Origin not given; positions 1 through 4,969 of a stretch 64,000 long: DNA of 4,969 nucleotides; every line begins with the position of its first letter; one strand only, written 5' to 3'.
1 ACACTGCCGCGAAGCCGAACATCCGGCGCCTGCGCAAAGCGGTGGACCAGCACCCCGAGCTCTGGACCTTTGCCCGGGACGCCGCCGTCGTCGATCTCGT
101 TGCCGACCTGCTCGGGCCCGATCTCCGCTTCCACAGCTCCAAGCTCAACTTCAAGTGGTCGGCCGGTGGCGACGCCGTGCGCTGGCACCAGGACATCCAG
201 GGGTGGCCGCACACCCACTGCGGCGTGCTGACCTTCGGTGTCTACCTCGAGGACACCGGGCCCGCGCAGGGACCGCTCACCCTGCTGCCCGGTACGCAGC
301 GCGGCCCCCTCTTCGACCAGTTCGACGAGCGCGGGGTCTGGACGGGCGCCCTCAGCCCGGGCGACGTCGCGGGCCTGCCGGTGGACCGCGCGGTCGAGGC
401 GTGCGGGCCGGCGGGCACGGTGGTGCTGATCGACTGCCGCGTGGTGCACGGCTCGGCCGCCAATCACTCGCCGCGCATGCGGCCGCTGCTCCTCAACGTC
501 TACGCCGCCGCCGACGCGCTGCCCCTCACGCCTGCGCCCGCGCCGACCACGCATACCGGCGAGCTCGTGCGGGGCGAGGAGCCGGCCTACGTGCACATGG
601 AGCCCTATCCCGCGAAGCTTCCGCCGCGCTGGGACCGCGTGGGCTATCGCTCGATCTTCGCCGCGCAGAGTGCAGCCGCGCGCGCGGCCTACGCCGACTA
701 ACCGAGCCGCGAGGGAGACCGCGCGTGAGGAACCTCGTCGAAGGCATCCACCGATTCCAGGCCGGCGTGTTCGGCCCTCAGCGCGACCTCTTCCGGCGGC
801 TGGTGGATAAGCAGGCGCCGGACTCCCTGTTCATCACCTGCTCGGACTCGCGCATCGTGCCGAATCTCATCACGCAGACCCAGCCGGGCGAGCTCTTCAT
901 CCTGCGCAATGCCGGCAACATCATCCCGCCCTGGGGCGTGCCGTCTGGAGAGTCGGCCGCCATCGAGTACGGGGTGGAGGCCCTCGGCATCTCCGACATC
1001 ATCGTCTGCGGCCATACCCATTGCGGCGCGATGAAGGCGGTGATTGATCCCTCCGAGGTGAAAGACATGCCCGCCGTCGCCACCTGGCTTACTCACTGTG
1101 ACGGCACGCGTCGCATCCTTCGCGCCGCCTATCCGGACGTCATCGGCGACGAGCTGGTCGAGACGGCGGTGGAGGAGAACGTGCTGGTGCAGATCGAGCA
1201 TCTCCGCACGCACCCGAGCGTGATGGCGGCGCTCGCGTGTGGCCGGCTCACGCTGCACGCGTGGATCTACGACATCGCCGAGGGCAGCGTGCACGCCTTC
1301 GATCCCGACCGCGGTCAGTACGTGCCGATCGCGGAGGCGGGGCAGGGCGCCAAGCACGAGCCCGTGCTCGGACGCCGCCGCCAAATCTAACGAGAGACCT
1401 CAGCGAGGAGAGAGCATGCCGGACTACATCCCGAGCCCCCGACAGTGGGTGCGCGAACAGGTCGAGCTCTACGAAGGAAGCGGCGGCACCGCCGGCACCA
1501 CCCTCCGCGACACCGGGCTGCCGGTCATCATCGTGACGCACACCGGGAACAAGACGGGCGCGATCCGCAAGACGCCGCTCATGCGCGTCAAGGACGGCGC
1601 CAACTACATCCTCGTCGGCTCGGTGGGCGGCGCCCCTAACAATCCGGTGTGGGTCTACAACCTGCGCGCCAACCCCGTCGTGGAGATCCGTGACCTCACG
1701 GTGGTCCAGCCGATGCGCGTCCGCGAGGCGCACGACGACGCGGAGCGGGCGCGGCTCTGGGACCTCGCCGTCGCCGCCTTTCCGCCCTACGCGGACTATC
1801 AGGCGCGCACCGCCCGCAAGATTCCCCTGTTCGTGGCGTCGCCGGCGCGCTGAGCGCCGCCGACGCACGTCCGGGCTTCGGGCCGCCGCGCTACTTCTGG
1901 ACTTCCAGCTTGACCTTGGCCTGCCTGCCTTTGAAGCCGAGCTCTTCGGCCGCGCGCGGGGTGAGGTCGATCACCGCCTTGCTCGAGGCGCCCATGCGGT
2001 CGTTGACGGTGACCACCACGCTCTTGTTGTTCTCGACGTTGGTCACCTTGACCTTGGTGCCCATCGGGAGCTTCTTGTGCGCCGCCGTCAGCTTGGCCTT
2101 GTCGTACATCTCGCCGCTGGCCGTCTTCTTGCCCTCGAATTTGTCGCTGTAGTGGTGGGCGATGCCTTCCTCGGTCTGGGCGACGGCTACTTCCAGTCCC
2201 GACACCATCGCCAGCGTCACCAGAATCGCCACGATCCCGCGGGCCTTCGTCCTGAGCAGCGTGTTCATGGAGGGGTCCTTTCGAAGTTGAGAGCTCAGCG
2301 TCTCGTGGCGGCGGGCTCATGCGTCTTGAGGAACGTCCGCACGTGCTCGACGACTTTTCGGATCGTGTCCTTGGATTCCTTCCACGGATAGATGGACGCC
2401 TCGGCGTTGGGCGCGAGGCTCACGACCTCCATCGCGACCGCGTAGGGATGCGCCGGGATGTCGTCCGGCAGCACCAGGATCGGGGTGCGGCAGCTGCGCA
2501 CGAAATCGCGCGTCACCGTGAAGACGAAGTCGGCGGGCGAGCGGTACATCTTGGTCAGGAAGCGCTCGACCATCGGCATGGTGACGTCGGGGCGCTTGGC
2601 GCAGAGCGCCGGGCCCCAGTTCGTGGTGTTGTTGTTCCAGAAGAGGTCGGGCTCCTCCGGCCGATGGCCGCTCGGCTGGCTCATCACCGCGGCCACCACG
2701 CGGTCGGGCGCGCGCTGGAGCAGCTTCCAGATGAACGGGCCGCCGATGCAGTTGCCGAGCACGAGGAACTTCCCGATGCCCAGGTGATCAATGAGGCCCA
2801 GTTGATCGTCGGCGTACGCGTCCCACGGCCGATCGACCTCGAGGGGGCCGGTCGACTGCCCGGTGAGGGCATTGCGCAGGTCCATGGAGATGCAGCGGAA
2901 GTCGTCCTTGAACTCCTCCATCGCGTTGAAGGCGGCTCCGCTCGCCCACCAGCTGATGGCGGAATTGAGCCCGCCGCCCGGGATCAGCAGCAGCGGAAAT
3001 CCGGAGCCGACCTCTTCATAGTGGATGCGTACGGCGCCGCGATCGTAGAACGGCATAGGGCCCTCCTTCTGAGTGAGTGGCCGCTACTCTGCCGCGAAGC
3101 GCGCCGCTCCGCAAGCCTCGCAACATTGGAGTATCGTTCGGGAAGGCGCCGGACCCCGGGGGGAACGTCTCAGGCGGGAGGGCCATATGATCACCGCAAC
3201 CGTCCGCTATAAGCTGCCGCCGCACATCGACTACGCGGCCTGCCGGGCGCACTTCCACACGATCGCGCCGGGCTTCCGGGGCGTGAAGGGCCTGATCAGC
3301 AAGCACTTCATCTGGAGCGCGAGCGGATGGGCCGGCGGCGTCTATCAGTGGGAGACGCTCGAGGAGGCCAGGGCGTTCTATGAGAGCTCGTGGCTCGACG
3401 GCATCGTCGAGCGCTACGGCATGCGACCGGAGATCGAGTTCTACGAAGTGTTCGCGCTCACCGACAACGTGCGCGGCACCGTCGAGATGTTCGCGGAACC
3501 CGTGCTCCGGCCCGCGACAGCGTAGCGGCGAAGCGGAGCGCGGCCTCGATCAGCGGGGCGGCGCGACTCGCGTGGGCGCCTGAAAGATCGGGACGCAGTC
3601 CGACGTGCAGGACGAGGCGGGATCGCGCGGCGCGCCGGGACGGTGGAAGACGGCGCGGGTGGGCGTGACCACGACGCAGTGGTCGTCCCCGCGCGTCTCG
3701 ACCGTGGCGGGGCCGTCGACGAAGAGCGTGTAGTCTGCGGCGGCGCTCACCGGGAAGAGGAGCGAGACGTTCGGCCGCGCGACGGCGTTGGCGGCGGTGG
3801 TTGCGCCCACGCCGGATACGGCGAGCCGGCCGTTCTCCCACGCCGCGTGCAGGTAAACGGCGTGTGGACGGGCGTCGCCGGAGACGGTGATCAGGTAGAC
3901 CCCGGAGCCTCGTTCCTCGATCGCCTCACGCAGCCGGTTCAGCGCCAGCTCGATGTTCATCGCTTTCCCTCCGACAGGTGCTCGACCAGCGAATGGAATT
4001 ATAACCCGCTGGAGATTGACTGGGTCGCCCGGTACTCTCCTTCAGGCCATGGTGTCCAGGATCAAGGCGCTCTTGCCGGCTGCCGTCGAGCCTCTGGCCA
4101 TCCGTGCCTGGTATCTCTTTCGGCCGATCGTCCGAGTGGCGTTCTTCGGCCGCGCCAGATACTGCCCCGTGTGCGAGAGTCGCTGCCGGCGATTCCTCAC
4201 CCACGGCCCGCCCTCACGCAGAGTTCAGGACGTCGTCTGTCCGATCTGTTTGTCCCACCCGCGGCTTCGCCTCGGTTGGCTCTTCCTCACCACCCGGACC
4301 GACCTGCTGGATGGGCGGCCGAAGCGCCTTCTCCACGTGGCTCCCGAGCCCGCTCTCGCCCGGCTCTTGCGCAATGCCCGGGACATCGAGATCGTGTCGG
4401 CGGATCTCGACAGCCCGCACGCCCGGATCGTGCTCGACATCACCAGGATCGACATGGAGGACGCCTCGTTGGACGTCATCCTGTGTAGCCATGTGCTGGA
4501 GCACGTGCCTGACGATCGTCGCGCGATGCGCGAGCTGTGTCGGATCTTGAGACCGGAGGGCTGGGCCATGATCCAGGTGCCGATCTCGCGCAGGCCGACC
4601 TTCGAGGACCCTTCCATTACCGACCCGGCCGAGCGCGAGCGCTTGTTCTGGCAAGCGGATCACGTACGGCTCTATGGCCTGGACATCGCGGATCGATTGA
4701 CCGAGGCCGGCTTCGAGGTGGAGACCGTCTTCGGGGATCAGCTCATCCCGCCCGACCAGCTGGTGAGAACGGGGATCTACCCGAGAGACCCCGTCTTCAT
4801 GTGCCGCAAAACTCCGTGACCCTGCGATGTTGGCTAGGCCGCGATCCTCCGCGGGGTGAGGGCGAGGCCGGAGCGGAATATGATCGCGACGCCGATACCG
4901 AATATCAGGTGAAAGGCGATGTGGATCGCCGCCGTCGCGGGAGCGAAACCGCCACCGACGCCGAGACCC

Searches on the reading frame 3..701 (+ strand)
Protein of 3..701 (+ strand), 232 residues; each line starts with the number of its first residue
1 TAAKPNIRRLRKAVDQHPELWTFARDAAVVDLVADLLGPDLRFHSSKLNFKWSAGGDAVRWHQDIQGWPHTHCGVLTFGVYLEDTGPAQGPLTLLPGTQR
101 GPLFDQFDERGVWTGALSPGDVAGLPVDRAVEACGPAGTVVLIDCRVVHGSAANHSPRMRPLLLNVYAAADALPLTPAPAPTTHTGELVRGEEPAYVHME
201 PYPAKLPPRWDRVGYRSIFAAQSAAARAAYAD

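Call 38: search_protein_families(library=pfam, proteins=[window:3-701:+], max_evalue=0.00001)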
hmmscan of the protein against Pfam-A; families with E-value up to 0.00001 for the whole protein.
window:3-701:+ (232 aa): 1 family
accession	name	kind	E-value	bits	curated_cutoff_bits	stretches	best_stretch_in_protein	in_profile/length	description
PF05721.19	PhyH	-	2.6e-23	83.9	22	1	5-160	46-211/213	Phytanoyl-CoA dioxygenase (PhyH)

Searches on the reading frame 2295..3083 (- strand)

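Call 38: search_protein_families(library=pfam, proteins=[window:2295-3083:-], max_evalue=0.00001)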
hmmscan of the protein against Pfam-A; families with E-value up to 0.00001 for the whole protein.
window:2295-3083:- (262 aa): 1 family
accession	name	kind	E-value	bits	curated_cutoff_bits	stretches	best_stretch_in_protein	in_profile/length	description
PF00561.26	Abhydrolase_1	-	2.2e-14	54.2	25.8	1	30-167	2-134/245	alpha/beta hydrolase fold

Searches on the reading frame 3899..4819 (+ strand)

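Call 38: search_protein_families(library=pfam, proteins=[window:3899-4819:+], max_evalue=0.00001)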
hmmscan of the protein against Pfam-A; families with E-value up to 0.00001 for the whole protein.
window:3899-4819:+ (306 aa): 5 families
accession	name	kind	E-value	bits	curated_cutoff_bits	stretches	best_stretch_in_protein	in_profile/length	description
PF08241.18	Methyltransf_11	-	2.8e-12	47.5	21.2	1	177-224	47-94/95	Methyltransferase domain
PF13489.12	Methyltransf_23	-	4.7e-12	46.4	27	1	164-276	46-163/164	Methyltransferase domain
PF13649.12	Methyltransf_25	-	1e-06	29.7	27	1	177-221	51-97/97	Methyltransferase domain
PF08242.18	Methyltransf_12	-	2.1e-06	28.8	30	1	176-222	64-97/98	Methyltransferase domain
PF13847.12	Methyltransf_31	-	6.3e-06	26.4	27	1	179-228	61-112/145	Methyltransferase domain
